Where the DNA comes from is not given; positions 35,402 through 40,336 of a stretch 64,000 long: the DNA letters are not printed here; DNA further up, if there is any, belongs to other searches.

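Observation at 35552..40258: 1568-aa single-polypeptide fusion of GT2 (Dpm1-like), processive GT2 (QxxRW), Wzx-like flippase and GT4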

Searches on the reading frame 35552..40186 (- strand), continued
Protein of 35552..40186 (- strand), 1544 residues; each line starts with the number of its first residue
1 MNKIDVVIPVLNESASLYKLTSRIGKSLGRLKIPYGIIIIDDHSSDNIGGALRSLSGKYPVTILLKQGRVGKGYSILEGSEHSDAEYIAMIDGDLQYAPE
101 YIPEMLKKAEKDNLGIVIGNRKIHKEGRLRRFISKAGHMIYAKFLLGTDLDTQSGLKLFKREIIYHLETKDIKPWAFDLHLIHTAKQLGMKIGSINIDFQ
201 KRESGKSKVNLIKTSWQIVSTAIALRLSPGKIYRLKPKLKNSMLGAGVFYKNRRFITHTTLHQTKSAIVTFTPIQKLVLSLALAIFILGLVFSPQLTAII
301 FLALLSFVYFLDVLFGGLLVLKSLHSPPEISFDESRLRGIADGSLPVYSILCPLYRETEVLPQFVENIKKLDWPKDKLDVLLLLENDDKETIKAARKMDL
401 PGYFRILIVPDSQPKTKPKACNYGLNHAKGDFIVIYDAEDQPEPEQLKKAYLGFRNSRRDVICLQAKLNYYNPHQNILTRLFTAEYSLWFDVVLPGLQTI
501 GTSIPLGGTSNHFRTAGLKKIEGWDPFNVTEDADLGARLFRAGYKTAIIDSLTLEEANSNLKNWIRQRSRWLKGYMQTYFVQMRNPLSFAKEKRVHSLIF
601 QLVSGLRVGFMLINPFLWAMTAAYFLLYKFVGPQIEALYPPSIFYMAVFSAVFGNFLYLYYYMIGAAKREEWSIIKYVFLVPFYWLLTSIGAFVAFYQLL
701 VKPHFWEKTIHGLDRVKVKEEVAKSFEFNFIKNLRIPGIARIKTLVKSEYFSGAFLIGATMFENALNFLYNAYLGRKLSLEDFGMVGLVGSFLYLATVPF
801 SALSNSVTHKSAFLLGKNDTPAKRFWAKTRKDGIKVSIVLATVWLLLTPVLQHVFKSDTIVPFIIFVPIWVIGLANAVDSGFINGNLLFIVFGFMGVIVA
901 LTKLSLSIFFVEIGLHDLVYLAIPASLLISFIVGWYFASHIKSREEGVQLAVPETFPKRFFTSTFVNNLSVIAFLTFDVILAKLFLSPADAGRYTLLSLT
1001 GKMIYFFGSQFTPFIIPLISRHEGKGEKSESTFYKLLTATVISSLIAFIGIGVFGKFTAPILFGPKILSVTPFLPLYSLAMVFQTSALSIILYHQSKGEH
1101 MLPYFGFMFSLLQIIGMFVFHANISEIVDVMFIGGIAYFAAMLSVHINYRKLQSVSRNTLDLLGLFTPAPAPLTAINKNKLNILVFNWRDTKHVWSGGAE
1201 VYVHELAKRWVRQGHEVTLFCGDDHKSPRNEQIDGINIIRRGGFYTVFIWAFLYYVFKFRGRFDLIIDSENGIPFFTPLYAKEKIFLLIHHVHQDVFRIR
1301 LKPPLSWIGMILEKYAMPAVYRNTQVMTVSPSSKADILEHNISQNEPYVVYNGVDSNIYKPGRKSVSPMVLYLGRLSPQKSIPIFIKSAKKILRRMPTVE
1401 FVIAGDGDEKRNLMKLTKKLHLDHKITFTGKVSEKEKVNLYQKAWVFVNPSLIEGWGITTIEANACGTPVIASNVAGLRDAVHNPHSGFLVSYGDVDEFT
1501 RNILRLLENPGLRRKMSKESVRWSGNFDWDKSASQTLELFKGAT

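Call 59: search_protein_families(library=pfam, proteins=[L083:9065-11326:+, L083:11334-13178:+, L083:14842-16848:+, L083:7050-8543:-, L074:9794-12784:+, L074:8246-9295:+, L074:13379-14317:+, L078:8830-13434:+, L078:6736-7722:+, L078:13262-13948:+], max_evalue=0.001)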
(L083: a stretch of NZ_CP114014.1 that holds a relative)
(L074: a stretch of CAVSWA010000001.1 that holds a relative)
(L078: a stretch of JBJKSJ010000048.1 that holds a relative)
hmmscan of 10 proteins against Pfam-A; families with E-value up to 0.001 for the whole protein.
L083:9065-11326:+ (753 aa): 5 families
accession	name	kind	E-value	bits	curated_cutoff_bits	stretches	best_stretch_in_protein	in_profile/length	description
PF05157.20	MshEN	-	5.9e-30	103.5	23.1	2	202-285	1-85/90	MshEN domain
PF13632.12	Glyco_trans_2_3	-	5e-23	82.4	27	1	470-664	1-178/198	Glycosyl transferase family group 2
PF13641.12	Glyco_tranf_2_3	-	7.5e-21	75.6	27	1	384-612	1-230/230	Glycosyltransferase like family 2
PF00535.33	Glycos_transf_2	-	1.5e-11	44.9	23.3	1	387-520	1-131/168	Glycosyl transferase family 2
PF13506.12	Glyco_transf_21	-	0.00053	19.9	21.7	0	442-610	3-173/174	Glycosyl transferase family 21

L083:11334-13178:+ (614 aa): 0 families

L083:14842-16848:+ (668 aa): 1 family
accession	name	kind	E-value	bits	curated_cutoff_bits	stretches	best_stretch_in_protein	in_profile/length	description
PF12849.12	PBP_like_2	-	2.6e-10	41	27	1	86-241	10-156/267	PBP superfamily domain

L083:7050-8543:- (497 aa): 0 families

L074:9794-12784:+ (996 aa): 3 families
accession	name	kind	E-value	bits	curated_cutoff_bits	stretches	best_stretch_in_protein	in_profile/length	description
PF13632.12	Glyco_trans_2_3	-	1.6e-22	80.7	27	1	250-457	1-181/198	Glycosyl transferase family group 2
PF13641.12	Glyco_tranf_2_3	-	2.8e-21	77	27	1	164-392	1-230/230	Glycosyltransferase like family 2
PF00535.33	Glycos_transf_2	-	2.1e-10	41.2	23.3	1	168-303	2-132/168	Glycosyl transferase family 2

L074:8246-9295:+ (349 aa): 1 family
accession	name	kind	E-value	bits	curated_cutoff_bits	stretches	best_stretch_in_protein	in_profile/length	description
PF22612.2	GH113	-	1.4e-08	34.9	27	1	220-339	19-142/289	Glycoside Hydrolase Family 113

L074:13379-14317:+ (312 aa): 1 family
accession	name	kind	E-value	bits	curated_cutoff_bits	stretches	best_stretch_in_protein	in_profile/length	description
PF06224.18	AlkZ-like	-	2.3e-25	90.4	25.9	1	10-278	90-329/329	DNA glycosylase AlkZ-like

L078:8830-13434:+ (1534 aa): 5 families
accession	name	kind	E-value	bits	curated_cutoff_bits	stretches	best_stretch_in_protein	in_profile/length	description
PF00535.33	Glycos_transf_2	-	9e-36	123.8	23.3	2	33-196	1-166/168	Glycosyl transferase family 2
PF13641.12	Glyco_tranf_2_3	-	5.6e-32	112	27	2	433-661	1-230/230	Glycosyltransferase like family 2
PF13632.12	Glyco_trans_2_3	-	1.8e-23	83.9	27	1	519-717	1-172/198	Glycosyl transferase family group 2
PF13231.12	PMT_2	-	2.5e-08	34.7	26.1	1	1046-1168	20-138/160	Dolichyl-phosphate-mannose-protein mannosyltransferase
PF13506.12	Glyco_transf_21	-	3.2e-06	27.2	21.7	0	501-659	15-173/174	Glycosyl transferase family 21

L078:6736-7722:+ (328 aa): 0 families

L078:13262-13948:+ (228 aa): 1 family
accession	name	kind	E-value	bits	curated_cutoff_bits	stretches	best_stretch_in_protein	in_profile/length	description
PF04138.20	GtrA_DPMS_TM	-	6e-21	75.3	26.1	1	89-215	1-117/117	GtrA/DPMS, transmembrane domain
